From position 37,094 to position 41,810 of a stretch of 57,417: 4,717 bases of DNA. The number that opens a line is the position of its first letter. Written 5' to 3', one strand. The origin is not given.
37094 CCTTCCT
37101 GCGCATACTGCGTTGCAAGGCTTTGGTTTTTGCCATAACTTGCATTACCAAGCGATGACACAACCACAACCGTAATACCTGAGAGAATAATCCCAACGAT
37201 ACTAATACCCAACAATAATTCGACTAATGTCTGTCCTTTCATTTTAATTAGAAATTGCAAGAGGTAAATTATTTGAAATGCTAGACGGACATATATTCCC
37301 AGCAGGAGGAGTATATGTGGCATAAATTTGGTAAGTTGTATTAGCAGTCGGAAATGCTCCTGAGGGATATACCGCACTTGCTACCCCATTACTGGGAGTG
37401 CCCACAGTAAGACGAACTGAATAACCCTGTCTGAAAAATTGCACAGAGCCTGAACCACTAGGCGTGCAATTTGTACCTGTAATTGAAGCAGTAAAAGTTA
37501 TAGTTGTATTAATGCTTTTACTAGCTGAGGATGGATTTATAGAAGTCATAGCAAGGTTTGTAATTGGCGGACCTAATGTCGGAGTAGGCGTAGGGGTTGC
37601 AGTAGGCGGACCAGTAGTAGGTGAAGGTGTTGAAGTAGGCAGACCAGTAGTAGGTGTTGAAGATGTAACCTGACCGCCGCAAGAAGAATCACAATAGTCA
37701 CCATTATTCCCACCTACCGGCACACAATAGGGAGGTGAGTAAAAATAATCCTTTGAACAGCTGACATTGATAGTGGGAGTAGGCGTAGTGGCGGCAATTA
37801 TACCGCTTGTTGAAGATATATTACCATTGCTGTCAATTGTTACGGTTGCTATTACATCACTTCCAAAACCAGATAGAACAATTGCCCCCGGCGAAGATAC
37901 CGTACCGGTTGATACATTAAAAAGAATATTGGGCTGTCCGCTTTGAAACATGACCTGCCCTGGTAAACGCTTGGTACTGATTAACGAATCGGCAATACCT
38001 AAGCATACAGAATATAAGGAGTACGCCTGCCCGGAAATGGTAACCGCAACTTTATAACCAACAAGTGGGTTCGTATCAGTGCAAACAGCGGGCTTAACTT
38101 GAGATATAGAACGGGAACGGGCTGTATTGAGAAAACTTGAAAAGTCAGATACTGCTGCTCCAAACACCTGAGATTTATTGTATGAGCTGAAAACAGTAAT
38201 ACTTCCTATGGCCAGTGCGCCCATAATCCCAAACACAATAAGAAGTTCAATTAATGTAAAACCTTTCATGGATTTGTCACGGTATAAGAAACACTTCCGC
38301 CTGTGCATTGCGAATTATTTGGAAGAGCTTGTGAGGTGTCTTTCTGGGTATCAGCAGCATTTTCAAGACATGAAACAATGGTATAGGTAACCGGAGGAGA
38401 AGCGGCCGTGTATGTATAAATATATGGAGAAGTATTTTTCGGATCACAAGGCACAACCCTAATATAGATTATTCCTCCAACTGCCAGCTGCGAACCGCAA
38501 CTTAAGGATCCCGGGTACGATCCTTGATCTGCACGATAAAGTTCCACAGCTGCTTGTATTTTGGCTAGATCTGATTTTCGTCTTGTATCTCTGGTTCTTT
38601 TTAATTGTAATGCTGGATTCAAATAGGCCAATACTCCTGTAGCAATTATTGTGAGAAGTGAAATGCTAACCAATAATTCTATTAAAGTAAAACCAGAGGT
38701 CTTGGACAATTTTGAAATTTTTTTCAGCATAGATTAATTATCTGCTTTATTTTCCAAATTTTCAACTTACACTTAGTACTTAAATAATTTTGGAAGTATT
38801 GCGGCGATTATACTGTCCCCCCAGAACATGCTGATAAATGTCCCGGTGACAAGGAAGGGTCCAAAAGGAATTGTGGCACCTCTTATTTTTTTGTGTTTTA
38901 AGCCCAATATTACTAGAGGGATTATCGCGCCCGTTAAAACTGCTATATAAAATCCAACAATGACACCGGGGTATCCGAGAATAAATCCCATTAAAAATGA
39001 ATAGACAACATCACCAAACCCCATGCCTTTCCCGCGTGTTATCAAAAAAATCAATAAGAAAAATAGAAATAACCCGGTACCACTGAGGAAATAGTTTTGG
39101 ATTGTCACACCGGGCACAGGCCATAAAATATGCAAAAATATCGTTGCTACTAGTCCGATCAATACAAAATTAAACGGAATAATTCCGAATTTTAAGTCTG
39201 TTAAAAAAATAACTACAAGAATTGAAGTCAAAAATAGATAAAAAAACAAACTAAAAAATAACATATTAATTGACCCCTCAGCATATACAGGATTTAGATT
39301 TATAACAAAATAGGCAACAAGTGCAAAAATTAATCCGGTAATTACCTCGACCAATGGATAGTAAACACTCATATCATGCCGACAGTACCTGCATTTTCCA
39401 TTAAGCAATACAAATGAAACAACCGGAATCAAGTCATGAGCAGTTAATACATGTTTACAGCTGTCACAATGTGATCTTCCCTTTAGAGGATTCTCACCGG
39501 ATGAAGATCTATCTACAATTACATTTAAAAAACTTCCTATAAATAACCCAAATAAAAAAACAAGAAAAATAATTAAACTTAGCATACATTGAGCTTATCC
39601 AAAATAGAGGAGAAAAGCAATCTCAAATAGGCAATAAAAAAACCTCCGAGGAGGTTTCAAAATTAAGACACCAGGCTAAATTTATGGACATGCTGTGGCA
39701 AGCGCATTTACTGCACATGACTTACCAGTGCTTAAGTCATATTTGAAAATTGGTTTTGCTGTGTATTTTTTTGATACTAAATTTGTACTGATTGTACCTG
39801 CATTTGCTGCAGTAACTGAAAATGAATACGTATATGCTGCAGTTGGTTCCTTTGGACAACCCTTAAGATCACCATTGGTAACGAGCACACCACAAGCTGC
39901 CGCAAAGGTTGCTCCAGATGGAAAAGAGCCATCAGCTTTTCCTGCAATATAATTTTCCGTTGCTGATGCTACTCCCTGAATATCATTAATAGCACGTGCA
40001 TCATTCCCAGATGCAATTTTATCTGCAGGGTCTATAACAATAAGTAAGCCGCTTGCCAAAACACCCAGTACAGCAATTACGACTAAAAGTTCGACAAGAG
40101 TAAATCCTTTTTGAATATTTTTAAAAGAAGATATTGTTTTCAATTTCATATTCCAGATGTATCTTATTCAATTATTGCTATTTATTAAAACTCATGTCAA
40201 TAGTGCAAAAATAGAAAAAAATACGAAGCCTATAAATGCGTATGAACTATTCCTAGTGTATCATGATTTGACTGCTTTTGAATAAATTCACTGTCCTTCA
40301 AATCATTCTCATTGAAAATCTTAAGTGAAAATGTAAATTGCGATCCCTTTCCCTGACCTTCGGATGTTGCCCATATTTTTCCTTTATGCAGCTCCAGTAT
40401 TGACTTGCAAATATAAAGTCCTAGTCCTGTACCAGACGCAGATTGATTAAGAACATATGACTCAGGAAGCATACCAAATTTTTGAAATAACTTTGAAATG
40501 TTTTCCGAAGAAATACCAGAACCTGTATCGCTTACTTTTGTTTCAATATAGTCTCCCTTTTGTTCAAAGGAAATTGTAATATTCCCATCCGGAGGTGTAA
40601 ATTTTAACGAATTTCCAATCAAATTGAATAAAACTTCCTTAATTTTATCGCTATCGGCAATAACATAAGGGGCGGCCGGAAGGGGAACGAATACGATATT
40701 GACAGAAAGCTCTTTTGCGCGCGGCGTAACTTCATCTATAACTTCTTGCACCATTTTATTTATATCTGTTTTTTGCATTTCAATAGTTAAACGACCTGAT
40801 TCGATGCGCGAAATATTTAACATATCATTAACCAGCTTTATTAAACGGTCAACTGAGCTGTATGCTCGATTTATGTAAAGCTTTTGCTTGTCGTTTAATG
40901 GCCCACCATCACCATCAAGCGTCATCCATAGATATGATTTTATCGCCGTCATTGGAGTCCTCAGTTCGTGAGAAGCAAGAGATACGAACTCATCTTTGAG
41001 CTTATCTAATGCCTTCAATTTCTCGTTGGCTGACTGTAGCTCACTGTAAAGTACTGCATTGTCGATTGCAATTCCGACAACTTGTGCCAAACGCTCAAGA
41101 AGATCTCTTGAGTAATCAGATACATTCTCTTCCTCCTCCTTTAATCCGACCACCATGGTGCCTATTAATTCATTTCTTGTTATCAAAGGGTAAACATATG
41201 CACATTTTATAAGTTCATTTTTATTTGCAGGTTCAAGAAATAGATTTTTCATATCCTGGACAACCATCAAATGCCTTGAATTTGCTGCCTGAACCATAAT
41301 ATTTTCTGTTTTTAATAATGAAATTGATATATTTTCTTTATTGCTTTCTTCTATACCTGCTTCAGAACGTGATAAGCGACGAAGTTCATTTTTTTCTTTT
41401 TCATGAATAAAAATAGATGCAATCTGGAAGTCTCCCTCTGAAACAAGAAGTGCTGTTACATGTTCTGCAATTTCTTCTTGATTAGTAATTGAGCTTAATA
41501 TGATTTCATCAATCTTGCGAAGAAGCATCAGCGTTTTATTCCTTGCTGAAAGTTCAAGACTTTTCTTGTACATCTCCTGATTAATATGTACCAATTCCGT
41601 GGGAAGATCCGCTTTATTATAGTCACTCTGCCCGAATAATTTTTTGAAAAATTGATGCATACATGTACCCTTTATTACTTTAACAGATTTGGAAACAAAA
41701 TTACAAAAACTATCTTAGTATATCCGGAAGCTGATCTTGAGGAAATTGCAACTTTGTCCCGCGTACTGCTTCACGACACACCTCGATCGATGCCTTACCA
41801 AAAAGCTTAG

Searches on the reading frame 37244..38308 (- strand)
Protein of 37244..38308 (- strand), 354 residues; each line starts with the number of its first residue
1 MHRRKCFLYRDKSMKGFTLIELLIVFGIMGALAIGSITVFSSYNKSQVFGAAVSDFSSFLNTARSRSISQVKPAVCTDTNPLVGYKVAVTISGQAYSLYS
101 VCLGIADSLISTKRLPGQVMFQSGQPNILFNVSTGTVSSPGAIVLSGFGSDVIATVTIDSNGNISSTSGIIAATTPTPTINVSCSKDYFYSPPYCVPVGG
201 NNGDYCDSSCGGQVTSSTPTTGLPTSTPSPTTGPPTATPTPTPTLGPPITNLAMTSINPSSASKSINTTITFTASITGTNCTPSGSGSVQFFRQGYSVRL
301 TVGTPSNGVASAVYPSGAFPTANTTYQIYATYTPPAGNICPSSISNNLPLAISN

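Call 103: search_protein_families(library=pfam, proteins=[window:37244-38308:-], max_evalue=0.0001)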
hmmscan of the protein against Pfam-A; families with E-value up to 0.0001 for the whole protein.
window:37244-38308:- (354 aa): 1 family
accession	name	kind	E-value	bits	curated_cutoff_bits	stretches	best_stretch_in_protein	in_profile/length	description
PF07963.17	N_methyl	-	4.8e-06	26.4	21.2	1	13-35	3-25/27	Prokaryotic N-terminal methylation motif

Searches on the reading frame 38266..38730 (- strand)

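Call 103: search_protein_families(library=pfam, proteins=[window:38266-38730:-], max_evalue=0.0001)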
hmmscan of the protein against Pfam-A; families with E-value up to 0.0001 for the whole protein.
window:38266-38730:- (154 aa): 1 family
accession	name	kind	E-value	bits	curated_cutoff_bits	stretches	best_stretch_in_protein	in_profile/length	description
PF07963.17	N_methyl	-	4.1e-07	29.8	21.2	1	9-34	2-27/27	Prokaryotic N-terminal methylation motif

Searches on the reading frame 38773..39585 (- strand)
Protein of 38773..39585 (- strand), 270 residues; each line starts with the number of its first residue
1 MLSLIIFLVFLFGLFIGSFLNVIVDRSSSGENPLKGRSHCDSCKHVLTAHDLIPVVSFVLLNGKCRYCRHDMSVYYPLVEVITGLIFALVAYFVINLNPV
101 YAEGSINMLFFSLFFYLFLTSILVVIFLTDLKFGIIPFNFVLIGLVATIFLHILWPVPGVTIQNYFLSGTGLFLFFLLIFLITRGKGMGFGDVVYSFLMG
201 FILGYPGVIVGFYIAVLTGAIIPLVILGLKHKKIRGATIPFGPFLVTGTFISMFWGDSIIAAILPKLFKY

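Call 103: search_protein_families(library=pfam, proteins=[window:38773-39585:-], max_evalue=0.0001)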
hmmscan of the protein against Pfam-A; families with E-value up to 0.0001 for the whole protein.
window:38773-39585:- (270 aa): 2 families
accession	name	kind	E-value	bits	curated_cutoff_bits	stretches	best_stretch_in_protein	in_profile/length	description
PF06750.18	A24_N_bact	-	7.6e-29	100.1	23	1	11-92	1-82/84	Bacterial Peptidase A24 N-terminal domain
PF01478.23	Peptidase_A24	-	1.9e-09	38.4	26.5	1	117-224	1-104/104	Type IV leader peptidase family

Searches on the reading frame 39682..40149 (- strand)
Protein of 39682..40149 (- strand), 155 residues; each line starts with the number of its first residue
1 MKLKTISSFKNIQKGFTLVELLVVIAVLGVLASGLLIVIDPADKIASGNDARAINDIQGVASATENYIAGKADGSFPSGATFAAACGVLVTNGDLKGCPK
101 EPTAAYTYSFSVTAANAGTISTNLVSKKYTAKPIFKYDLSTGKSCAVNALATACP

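Call 104: search_protein_families(library=pfam, proteins=[window:39682-40149:-], max_evalue=0.0001)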
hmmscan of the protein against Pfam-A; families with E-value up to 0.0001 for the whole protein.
window:39682-40149:- (155 aa): 1 family
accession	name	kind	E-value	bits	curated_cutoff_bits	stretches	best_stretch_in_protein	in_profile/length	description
PF07963.17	N_methyl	-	1.8e-09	37.2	21.2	1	11-36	2-27/27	Prokaryotic N-terminal methylation motif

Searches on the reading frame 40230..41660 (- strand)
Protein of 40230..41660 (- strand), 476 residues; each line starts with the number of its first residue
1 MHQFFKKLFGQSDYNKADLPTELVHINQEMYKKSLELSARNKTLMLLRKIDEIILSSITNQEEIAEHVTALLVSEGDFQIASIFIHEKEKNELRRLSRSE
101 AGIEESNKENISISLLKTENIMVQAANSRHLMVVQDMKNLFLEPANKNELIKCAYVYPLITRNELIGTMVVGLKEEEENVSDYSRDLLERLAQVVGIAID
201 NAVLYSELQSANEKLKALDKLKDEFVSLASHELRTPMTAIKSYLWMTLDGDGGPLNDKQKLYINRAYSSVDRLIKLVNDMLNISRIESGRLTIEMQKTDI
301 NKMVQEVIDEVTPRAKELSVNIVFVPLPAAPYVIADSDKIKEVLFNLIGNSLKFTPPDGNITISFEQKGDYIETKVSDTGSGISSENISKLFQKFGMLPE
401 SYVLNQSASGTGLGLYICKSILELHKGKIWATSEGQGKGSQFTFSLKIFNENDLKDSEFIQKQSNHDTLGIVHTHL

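Call 104: search_protein_families(library=pfam, proteins=[window:40230-41660:-], max_evalue=0.0001)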
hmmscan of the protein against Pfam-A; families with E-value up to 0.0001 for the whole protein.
window:40230-41660:- (476 aa): 6 families
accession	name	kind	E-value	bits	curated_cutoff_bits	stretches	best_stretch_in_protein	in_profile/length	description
PF02518.31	HATPase_c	-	2.7e-27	95.8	26.4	1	336-447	2-108/111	Histidine kinase-, DNA gyrase B-, and HSP90-like ATPase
PF00512.31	HisKA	-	1.6e-18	66.9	26.9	1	222-289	2-66/66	His Kinase A (phospho-acceptor) domain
PF13185.12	GAF_2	-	1.6e-09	38.5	28.6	1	60-200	3-136/136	GAF domain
PF13492.12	GAF_3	-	9.2e-07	29.8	27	1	60-201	1-129/129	GAF domain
PF01590.32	GAF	-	1e-06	29.8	22.4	1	62-199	3-133/133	GAF domain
PF15714.11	SpoVT_C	-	5.8e-05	23.6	27.5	0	123-196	50-124/128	Stage V sporulation protein T C-terminal, transcription factor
